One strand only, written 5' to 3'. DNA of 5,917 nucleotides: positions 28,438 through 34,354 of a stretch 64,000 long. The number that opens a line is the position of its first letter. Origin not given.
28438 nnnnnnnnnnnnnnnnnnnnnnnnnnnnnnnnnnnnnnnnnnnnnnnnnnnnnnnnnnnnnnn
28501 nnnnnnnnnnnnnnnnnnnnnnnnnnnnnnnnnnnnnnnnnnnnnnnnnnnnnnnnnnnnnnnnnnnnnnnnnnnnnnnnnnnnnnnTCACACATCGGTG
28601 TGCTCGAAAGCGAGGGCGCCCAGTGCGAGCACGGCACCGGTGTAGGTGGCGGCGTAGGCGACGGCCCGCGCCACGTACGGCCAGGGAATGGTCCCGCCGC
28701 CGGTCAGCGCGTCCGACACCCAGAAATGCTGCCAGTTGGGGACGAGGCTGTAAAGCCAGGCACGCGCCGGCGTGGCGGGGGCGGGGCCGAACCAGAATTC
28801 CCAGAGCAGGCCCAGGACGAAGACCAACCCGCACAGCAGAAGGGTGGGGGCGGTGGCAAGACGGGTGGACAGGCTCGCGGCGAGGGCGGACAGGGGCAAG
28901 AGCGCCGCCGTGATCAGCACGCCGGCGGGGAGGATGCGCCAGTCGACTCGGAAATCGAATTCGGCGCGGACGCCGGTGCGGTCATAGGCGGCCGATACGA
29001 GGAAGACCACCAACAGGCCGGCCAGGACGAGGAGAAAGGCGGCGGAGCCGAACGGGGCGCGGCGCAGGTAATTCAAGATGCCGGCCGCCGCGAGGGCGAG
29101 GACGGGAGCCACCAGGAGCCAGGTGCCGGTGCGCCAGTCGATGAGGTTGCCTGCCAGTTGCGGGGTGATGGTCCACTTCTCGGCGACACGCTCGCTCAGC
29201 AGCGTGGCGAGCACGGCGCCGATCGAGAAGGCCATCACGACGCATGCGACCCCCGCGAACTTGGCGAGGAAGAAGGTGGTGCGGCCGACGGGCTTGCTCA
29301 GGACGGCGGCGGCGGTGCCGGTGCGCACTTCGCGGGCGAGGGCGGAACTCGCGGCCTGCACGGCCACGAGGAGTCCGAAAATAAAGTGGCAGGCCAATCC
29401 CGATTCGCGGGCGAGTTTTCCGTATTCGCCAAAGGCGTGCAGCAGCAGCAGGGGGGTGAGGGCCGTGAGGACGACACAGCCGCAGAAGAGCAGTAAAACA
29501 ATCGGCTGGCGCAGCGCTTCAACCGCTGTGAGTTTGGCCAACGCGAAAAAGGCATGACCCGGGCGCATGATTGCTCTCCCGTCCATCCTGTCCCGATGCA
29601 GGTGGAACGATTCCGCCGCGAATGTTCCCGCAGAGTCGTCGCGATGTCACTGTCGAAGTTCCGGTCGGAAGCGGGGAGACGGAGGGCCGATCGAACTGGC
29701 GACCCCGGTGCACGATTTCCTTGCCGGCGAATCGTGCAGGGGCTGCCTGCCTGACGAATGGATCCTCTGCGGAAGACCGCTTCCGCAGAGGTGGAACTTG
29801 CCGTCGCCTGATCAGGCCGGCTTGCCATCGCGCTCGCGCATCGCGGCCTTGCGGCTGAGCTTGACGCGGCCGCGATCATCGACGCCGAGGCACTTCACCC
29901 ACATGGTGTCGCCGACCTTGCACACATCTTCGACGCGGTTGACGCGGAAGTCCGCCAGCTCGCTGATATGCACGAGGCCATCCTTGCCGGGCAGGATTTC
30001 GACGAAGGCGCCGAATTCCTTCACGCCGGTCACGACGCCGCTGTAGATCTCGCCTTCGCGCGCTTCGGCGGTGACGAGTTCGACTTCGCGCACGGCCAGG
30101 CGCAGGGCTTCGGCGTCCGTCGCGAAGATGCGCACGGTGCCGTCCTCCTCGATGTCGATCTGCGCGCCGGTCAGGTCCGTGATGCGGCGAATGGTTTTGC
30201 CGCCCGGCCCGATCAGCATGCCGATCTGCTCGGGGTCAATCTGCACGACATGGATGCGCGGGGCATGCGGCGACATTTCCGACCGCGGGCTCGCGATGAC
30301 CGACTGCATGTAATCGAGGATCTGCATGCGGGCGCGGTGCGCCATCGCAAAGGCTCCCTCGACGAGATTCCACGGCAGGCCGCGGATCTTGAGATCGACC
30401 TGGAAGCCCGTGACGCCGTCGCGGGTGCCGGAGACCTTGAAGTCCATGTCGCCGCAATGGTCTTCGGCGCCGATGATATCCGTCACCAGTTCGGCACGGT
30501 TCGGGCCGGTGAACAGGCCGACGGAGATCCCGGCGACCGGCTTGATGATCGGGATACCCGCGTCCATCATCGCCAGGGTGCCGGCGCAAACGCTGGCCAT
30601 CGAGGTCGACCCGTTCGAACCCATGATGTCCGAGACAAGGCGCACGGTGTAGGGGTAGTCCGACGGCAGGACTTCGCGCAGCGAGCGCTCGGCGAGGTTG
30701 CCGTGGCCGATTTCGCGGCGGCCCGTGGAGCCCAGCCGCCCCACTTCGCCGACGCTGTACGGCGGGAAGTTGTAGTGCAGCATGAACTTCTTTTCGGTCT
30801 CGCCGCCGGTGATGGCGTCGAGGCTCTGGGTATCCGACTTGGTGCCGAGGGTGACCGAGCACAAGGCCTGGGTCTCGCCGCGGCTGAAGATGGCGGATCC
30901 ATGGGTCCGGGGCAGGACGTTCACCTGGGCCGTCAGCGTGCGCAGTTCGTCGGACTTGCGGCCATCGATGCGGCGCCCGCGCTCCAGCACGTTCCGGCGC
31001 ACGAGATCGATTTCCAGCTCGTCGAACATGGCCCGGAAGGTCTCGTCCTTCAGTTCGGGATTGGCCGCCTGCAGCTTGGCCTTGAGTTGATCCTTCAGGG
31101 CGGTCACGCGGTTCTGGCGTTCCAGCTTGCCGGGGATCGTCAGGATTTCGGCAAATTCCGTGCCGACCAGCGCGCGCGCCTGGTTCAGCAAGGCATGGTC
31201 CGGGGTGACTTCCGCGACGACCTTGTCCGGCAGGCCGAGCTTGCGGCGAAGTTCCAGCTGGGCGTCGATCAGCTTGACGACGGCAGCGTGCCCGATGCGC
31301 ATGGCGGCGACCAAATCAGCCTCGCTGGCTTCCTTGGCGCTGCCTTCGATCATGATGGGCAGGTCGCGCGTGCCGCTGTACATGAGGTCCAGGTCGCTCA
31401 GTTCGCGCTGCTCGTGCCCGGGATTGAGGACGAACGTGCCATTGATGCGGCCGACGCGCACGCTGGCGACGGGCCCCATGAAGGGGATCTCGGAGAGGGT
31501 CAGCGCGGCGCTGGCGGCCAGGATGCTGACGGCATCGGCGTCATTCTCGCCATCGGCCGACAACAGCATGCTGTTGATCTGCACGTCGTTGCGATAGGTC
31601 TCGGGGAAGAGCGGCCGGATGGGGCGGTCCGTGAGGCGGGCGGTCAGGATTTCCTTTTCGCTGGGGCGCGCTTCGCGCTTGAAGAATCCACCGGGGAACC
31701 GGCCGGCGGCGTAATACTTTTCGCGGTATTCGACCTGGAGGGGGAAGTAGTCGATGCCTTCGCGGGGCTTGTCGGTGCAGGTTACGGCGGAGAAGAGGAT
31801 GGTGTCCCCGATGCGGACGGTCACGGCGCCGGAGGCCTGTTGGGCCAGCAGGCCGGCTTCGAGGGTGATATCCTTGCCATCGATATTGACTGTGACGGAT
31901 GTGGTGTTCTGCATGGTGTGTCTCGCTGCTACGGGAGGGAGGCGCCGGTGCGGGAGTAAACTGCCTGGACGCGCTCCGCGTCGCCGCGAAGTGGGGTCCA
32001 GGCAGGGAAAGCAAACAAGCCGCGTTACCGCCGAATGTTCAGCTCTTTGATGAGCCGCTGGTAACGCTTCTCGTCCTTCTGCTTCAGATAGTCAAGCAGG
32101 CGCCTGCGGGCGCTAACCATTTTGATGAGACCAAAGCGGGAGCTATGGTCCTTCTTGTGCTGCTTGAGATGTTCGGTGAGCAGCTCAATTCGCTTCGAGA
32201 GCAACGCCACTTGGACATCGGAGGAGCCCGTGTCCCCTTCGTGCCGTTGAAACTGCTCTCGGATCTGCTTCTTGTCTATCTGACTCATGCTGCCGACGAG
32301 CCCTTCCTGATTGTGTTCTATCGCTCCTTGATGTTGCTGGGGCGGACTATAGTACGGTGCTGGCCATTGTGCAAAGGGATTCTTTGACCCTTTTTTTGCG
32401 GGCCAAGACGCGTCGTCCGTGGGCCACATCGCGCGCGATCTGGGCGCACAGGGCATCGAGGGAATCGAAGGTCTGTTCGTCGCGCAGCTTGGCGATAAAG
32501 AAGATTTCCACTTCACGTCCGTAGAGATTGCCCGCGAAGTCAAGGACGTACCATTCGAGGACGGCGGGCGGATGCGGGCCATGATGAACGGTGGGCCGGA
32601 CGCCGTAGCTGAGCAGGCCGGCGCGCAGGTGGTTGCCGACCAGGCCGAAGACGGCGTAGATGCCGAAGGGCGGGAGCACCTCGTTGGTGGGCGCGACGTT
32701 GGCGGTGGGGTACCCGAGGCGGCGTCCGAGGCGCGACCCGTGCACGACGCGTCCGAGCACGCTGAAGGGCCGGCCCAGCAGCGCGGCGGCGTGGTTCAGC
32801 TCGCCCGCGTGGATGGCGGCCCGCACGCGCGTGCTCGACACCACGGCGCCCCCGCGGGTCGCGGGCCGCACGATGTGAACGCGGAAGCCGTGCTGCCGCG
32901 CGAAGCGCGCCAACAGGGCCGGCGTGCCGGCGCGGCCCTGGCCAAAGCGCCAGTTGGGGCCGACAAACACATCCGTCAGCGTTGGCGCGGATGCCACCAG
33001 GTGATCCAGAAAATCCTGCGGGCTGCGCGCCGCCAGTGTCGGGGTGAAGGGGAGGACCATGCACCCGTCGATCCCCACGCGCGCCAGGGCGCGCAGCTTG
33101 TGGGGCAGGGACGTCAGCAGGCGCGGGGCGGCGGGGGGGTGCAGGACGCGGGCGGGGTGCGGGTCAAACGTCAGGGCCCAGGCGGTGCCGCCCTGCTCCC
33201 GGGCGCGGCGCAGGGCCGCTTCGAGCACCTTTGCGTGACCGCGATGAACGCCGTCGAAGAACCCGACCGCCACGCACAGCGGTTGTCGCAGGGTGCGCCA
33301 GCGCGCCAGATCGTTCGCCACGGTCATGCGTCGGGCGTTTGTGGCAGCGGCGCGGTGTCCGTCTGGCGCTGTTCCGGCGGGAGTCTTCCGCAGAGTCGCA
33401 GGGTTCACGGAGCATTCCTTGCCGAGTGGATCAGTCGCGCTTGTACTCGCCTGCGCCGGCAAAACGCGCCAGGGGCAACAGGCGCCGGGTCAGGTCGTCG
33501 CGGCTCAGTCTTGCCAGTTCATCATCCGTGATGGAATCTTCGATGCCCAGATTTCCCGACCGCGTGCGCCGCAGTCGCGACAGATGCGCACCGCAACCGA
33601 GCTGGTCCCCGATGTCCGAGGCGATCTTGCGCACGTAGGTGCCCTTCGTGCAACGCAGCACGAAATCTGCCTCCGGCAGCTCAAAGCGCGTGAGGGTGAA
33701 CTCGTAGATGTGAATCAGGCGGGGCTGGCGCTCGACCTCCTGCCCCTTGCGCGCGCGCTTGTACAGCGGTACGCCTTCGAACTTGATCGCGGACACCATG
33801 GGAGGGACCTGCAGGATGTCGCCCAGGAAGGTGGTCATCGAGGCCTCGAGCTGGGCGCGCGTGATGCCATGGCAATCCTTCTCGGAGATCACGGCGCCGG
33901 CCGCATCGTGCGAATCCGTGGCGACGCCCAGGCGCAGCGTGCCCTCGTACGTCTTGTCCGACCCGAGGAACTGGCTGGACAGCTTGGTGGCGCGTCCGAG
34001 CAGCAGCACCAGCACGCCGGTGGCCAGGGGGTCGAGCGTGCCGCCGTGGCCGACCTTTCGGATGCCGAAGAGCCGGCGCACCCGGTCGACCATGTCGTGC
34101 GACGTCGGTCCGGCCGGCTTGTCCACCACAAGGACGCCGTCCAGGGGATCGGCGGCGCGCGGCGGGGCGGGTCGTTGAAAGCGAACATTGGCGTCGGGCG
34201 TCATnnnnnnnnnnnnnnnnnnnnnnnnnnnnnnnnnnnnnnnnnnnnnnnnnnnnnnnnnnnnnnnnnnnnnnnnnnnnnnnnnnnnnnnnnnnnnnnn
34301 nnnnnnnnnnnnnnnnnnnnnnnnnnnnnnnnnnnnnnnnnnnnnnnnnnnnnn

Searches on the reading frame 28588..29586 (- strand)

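Call 70: search_protein_families(library=pfam, proteins=[window:28588-29586:-], max_evalue=0.001)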
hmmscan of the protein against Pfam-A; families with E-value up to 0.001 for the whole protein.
window:28588-29586:- (332 aa): 2 families
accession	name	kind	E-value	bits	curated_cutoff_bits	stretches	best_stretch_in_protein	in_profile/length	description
PF12730.13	ABC2_membrane_4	-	2.9e-08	34.3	27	1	26-167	11-160/179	ABC-2 family transporter protein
PF12679.13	ABC2_membrane_2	-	8e-06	25.7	27.2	1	65-169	72-171/283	ABC-2 family transporter protein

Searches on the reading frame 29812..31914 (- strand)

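Call 70: search_protein_families(library=pfam, proteins=[window:29812-31914:-], max_evalue=0.001)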
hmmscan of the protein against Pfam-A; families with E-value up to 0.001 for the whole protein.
window:29812-31914:- (700 aa): 6 families
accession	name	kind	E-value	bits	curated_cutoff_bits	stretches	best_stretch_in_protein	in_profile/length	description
PF01138.27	RNase_PH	-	8.3e-58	194.9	25.5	2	14-144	3-130/130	3' exoribonuclease family, domain 1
PF03725.20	RNase_PH_C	-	2.4e-17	63.1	20.8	1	147-210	1-66/67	3' exoribonuclease family, domain 2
PF00575.29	S1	-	6.4e-17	62.1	22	1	618-689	2-74/74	S1 RNA binding domain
PF03726.19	PNPase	-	1e-13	52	24.6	1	242-320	2-81/81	Polyribonucleotide nucleotidyltransferase, RNA binding domain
PF00013.35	KH_1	-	6.8e-12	45.4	21.5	1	556-612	3-65/66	KH domain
PF07650.23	KH_2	-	0.00032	20.9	22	1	557-597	29-69/78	KH domain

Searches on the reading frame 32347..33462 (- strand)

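Call 70: search_protein_families(library=pfam, proteins=[window:32347-33462:-], max_evalue=0.001)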
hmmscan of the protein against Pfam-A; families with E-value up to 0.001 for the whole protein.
window:32347-33462:- (371 aa): 3 families
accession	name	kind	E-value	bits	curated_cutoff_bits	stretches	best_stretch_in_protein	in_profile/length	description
PF06574.18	FAD_syn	-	5e-42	143.8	27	1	60-212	6-158/158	FAD synthetase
PF01687.23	Flavokinase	-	9.1e-35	120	19.6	1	229-352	1-123/124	Riboflavin kinase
PF01467.32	CTP_transf_like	-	0.00028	21.5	21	1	65-124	2-52/133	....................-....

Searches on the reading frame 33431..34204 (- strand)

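Call 70: search_protein_families(library=pfam, proteins=[window:33431-34204:-], max_evalue=0.001)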
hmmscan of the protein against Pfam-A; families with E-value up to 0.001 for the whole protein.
window:33431-34204:- (257 aa): 2 families
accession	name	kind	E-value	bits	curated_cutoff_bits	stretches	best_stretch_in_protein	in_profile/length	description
PF01509.24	TruB_N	-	5.5e-54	183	27.3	1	43-191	1-149/149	TruB family pseudouridylate synthase (N terminal domain)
PF16198.10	TruB_C_2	-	7.8e-12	45.6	29.3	1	192-245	1-61/66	tRNA pseudouridylate synthase B C-terminal domain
